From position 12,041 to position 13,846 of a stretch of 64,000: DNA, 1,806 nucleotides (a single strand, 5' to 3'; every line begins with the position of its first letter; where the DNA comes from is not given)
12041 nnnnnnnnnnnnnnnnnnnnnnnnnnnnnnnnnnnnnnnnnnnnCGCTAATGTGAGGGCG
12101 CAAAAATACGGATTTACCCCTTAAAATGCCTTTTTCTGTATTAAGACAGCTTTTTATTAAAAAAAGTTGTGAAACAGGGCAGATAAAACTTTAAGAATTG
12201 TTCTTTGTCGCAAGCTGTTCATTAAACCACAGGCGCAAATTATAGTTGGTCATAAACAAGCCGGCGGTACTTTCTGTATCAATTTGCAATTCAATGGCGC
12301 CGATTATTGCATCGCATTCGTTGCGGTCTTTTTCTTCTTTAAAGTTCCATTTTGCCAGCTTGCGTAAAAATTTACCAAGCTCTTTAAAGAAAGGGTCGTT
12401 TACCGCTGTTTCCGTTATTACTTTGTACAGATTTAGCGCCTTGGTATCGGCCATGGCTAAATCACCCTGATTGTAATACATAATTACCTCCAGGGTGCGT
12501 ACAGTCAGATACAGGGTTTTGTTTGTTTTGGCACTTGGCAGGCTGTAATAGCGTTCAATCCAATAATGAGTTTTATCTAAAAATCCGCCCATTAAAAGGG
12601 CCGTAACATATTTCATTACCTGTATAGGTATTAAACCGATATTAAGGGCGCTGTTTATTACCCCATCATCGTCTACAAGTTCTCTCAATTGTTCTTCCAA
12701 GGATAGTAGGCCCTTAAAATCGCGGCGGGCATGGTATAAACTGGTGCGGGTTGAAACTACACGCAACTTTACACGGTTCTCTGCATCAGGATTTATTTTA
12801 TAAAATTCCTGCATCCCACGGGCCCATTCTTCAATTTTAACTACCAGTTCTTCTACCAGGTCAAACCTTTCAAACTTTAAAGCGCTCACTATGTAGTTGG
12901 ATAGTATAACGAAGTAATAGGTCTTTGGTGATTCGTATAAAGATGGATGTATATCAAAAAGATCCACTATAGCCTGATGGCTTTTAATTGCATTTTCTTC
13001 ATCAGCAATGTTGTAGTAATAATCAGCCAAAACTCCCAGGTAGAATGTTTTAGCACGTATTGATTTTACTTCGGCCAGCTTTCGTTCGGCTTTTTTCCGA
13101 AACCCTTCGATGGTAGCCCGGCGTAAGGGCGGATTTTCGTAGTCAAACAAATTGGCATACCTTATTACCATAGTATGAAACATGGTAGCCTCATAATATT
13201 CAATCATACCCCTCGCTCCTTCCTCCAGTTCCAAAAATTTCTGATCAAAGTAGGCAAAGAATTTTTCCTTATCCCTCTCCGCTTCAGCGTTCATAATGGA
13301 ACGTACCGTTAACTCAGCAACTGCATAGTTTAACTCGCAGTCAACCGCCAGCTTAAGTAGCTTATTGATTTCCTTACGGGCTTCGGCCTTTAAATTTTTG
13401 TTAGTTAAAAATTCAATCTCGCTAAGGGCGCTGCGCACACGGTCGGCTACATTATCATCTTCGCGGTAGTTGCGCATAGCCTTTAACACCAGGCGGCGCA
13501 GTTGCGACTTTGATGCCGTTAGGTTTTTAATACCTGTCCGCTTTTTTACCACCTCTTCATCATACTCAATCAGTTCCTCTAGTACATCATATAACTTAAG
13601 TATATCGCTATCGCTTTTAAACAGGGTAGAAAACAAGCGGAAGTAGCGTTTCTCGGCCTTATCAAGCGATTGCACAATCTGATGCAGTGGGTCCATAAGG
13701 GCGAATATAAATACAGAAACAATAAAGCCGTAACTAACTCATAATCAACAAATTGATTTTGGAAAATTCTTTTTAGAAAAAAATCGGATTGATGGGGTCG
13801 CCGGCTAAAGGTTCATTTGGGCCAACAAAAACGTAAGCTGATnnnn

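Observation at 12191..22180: Tandem duplication of a three-gene cassette: orphan helical protein facing an exported FGE/GldJ-like protein and a 22-residue-repeat T9SS cargo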

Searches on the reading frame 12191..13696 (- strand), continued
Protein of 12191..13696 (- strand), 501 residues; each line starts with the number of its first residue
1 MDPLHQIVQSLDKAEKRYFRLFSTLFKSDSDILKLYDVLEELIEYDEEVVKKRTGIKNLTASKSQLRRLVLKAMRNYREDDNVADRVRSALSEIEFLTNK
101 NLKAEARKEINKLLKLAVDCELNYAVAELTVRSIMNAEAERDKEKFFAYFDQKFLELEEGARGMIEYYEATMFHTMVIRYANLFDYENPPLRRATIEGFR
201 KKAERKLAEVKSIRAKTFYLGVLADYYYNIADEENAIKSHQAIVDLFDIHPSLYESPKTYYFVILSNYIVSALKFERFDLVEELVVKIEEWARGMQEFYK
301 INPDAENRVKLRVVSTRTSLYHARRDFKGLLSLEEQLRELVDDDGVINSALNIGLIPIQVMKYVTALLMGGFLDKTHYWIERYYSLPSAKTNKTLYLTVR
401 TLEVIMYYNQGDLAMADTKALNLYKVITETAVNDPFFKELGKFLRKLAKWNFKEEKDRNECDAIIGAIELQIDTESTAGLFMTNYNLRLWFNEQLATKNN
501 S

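Call 84: fold_search(model_id=the predicted structure, library=pdb)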
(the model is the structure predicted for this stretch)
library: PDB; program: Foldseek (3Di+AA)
matches with E <= 10: 904; with E <= 0.001: 0
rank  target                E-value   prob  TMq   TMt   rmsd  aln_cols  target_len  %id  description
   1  8rw5                  3.6e-03  1.00  0.34  0.23  16.6       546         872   12  Symmetry expansion of dimeric transmembrane anti-sigma factor DdvA (released 2024-11-06)
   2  7xn7_q                5.9e-03  0.98  0.22  0.14  24.3       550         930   13  RNA polymerase II elongation complex containing Spt4/5, Elf1, Spt6, Spn1 and Paf1C (released 2022-09-07)
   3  7y4i_A                8.2e-03  1.00  0.32  0.22  22.8       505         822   14  Crystal structure of SPINDLY in complex with GDP (released 2022-12-07)
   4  8fy3_B                1.1e-02  1.00  0.38  0.36  17.8       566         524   12  Structure of NOT1:NOT10:NOT11 module of the human CCR4-NOT complex (released 2023-07-26)
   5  8ro0_J                1.1e-02  0.98  0.23  0.20  27.7       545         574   14  Structure of the C. elegans Intron Lariat Spliceosome primed for disassembly (ILS') (released 2024-08-07)
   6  8dtg_A                1.1e-02  1.00  0.32  0.22  16.0       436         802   14  Cryo-EM structure of Arabidopsis SPY alternative conformation 1 (released 2023-03-08)
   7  8rot_A                1.1e-02  0.99  0.27  0.18  17.3       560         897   10  Cryo-EM structure of the transmembrane anti-sigma factor DdvA (released 2024-11-06)
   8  7ep7_A                1.2e-02  1.00  0.42  0.60   8.8       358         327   12  The complex structure of Gpsm2 and Whirlin (released 2022-05-04)
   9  4gyo_B                1.4e-02  1.00  0.34  0.45  15.7       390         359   16  Crystal Structure of Rap Protein Complexed with Competence and Sporulation Factor (released 2013-04-03)
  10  8rsv_A                1.5e-02  1.00  0.32  0.42  15.5       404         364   13  Rap from bacteriophage Phi3T in presence of pheromone RRGHTAS (released 2024-07-24)
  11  4g2v_A                1.7e-02  1.00  0.42  0.61   8.9       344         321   12  Structure complex of LGN binding with FRMPD1 (released 2013-01-23)
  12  8ro2_J                1.7e-02  0.97  0.24  0.22  29.0       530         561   15  Integrative Structure of the human intron lariat Spliceosome (ILS'') (released 2024-09-18)
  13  6hc2_C                1.9e-02  1.00  0.30  0.39  14.9       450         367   11  Crystal structure of NuMA/LGN hetero-hexamers (released 2019-05-29)
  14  4r7s                  2.0e-02  1.00  0.30  0.52  13.2       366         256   11  Crystal structure of a tetratricopeptide repeat protein (PARMER_03812) from Parabacteroides merdae ATCC 43184 at 2.39 A  (released 2014-10-01)
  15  6hc2_S                2.0e-02  1.00  0.38  0.50  14.3       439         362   11  Crystal structure of NuMA/LGN hetero-hexamers (released 2019-05-29)
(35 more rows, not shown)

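Call 89: find_encoding_contigs(protein=P0133, flank=7000, max_places=1)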
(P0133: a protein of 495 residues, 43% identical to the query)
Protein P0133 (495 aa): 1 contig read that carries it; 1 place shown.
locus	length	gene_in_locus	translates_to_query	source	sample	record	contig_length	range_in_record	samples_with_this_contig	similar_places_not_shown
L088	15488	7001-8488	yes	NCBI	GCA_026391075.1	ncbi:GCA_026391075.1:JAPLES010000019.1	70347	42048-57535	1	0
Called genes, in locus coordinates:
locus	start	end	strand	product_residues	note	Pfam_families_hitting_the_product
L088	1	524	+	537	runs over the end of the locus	PF02543:Carbam_trans_N, PF16861:Carbam_trans_C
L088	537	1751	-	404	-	PF01790:LGT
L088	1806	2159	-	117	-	PF18480:DUF5615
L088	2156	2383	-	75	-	PF04255:DUF433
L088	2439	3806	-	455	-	PF00919:UPF0004, PF04055:Radical_SAM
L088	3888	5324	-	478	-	PF00041:fn3 (faint), PF18962:Por_Secre_tail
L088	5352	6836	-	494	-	-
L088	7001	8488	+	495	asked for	-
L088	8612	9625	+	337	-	PF01408:GFO_IDH_MocA, PF02826:2-Hacid_dh_C (weak), PF22725:GFO_IDH_MocA_C3, PF02894:GFO_IDH_MocA_C (weak)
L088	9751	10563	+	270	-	-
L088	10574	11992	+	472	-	PF13727:CoA_binding_3, PF02397:Bac_transf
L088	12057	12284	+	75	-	-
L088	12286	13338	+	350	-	PF08545:ACP_syn_III, PF08541:ACP_syn_III_C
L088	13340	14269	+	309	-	PF00535:Glycos_transf_2, PF10111:Glyco_tranf_2_2 (weak)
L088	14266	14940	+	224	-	PF13302:Acetyltransf_3, PF13523:Acetyltransf_8 (faint)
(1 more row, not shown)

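Call 90: find_encoding_contigs(protein=P0127, flank=7000, max_places=1)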
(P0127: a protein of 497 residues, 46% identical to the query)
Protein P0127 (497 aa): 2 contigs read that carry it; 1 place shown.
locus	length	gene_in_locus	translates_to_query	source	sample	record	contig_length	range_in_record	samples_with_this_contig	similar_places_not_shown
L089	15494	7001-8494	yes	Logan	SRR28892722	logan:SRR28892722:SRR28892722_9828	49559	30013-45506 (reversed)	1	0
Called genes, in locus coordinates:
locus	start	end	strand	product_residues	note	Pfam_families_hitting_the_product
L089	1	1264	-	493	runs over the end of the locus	-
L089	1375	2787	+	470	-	PF13385:Laminin_G_3, PF18962:Por_Secre_tail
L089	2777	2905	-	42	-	-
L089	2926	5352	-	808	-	PF00041:fn3 (faint), PF16656:Pur_ac_phosph_N (faint), PF18962:Por_Secre_tail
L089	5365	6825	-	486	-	-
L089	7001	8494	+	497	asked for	-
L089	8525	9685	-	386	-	PF18962:Por_Secre_tail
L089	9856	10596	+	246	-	PF09603:Fib_succ_major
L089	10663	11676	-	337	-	PF01118:Semialdhyde_dh, PF02774:Semialdhyde_dhC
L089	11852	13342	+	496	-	PF13585:CHU_C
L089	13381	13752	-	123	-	-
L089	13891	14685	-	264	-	PF13668:Ferritin_2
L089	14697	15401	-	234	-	PF13668:Ferritin_2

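Call 94: search_protein_families(library=ncbifam, proteins=[L089:2-1264:-, L084:9001-10488:+, L082:3362-4837:+, L081:14001-15497:+], max_evalue=0.01)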
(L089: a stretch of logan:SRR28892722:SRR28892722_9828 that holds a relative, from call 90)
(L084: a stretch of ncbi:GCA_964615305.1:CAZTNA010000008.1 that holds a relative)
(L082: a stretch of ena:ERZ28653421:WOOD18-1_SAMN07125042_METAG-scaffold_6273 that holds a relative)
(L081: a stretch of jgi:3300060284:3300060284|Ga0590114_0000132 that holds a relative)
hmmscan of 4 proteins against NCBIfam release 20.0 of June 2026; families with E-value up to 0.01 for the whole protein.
L089:2-1264:- (421 aa): 1 family
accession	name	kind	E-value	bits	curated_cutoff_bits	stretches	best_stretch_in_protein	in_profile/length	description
NF058569.1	BT_2802_fam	domain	1.8e-09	37.2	550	1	1-190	1-184/502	BT2802 family ribose utilization protein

L084:9001-10488:+ (495 aa): 1 family
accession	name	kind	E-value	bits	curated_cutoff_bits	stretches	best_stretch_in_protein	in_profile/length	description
NF058569.1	BT_2802_fam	domain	8.2e-15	54.8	550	1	2-490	5-489/502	BT2802 family ribose utilization protein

L082:3362-4837:+ (491 aa): 1 family
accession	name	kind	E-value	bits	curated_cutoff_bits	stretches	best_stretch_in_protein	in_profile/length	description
NF058569.1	BT_2802_fam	domain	1.3e-06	27.8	550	1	2-125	5-132/502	BT2802 family ribose utilization protein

L081:14001-15497:+ (498 aa): 1 family
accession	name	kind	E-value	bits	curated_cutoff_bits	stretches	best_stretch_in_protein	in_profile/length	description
NF058569.1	BT_2802_fam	domain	7e-10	38.5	550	1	2-443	5-446/502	BT2802 family ribose utilization protein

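Call 98: find_encoding_contigs(protein=P0163, flank=6000, max_places=2)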
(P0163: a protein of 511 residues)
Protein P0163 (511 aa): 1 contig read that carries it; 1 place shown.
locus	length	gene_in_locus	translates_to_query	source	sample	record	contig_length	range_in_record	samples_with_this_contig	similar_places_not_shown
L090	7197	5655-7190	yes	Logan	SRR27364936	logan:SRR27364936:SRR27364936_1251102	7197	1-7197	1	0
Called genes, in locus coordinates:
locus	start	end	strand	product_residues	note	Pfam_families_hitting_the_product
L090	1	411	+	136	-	?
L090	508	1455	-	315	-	PF01370:Epimerase, PF04321:RmlD_sub_bind (weak), PF16363:GDP_Man_Dehyd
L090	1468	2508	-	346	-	PF01370:Epimerase, PF04321:RmlD_sub_bind, PF16363:GDP_Man_Dehyd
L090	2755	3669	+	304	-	PF02016:Peptidase_S66, PF17676:Peptidase_S66C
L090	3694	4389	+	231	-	PF05430:Methyltransf_30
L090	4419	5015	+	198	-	-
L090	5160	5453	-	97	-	-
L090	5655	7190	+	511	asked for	-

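Call 99: find_encoding_contigs(protein=P0220, flank=7000, max_places=2)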
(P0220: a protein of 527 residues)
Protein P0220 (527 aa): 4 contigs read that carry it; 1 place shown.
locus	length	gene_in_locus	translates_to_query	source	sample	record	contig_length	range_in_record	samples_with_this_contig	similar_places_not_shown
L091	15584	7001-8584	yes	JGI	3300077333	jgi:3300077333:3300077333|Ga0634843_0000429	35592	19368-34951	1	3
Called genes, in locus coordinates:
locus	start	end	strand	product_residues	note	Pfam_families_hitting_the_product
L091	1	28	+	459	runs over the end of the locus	PF00696:AA_kinase, PF01842:ACT (faint), PF13840:ACT_7 (weak), PF22468:ACT_9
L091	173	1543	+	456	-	PF00092:VWA, PF13519:VWA_2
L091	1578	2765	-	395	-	PF04909:Amidohydro_2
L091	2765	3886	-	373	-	-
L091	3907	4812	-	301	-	-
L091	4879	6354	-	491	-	-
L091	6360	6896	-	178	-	-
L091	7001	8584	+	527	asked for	-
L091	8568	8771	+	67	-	-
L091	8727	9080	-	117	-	PF05635:23S_rRNA_IVP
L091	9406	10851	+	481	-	PF13229:Beta_helix (weak), PF18962:Por_Secre_tail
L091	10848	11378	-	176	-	PF02834:LigT_PEase (weak), PF13563:2_5_RNA_ligase2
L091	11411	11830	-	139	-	PF12802:MarR_2, PF11313:DUF3116 (weak), PF13463:HTH_27 (weak), PF01047:MarR (weak)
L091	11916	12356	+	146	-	PF09945:DUF2177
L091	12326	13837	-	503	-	-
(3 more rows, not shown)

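Call 100: find_encoding_contigs(protein=P0156, flank=7000, max_places=2)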
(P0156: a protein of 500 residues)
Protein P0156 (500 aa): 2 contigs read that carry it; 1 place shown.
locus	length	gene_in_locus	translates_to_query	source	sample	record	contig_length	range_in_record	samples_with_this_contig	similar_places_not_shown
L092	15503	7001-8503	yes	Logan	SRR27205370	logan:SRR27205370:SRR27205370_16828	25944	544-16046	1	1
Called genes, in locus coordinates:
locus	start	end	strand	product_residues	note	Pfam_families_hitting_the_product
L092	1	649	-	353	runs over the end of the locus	-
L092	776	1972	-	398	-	PF13505:OMP_b-brl, PF09411:PagL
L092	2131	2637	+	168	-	PF00027:cNMP_binding (weak)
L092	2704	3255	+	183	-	PF12867:DinB_2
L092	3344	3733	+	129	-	PF07166:DUF1398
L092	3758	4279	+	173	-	PF13302:Acetyltransf_3, PF00583:Acetyltransf_1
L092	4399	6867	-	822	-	PF18962:Por_Secre_tail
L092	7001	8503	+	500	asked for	-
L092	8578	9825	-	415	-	PF01494:FAD_binding_3, PF22578:GGR_cat (faint)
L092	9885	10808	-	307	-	PF00486:Trans_reg_C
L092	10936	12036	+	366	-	PF08450:SGL (faint), PF07494:Reg_prop (faint)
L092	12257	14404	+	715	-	PF13374:TPR_10 (faint), PF00515:TPR_1 (faint), PF07719:TPR_2 (faint), PF13181:TPR_8 (faint), PF13176:TPR_7 (faint), PF13424:TPR_12, PF13424:TPR_12, PF07228:SpoIIE, +1 more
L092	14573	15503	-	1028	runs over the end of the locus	PF01839:FG-GAP (faint), PF13517:FG-GAP_3, PF18962:Por_Secre_tail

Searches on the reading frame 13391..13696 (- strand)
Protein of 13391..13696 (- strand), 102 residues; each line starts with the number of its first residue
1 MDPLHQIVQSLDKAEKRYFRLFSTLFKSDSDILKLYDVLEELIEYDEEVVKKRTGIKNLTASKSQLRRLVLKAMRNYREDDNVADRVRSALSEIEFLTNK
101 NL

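Call 52: search_protein_families(library=pfam, proteins=[window:13391-13696:-], max_evalue=10)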
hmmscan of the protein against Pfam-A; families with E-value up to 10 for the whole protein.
seq(102 aa): 1 family
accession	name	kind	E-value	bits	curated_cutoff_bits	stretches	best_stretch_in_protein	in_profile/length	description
PF02274.22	ADI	-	0.09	12.2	22.8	1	10-84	10-84/377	Arginine deiminase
